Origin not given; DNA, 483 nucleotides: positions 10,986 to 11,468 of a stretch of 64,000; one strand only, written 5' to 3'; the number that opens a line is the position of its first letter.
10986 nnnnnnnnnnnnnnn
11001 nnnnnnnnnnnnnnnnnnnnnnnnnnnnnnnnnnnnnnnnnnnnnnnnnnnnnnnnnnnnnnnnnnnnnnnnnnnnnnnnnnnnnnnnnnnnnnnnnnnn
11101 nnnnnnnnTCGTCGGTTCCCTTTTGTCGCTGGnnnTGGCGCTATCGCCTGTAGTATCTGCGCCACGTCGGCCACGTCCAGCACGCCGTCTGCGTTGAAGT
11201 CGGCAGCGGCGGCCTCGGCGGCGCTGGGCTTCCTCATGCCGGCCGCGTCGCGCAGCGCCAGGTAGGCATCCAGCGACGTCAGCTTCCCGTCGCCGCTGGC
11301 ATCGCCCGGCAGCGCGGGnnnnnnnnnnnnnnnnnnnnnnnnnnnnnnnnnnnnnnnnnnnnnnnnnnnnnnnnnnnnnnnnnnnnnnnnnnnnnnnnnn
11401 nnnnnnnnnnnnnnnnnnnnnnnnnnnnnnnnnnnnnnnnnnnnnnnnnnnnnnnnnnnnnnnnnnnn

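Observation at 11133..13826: Dockerin and dockerin-like C-terminal tails on three different secreted enzymes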

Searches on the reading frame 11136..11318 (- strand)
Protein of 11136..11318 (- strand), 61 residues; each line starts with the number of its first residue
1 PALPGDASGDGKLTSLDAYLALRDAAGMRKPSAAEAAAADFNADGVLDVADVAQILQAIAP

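Call 5: search_protein_families(library=pfam, proteins=[window:11136-11318:-], max_evalue=10)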
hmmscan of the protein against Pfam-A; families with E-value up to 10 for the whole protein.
seq(61 aa): 7 families
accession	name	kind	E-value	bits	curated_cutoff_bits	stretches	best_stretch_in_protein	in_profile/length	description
PF00404.24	Dockerin_1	-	6.2e-07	30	22.9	1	4-58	1-55/57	Dockerin type I domain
PF13405.12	EF-hand_6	-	0.0028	17.7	25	1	39-58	9-28/30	EF-hand domain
PF13517.12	FG-GAP_3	-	0.0055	17.7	26.9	1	9-49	25-59/61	FG-GAP-like repeat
PF01839.29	FG-GAP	-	0.011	16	22.1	1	36-50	5-19/37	FG-GAP repeat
PF00036.39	EF-hand_1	-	0.054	13.5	25.4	1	39-58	9-28/29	EF hand domain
PF13202.12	EF-hand_5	-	0.095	12.7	25.9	1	38-50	7-19/25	EF hand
PF13499.12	EF-hand_7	-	0.29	11.9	30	1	39-57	11-29/67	EF-hand domain pair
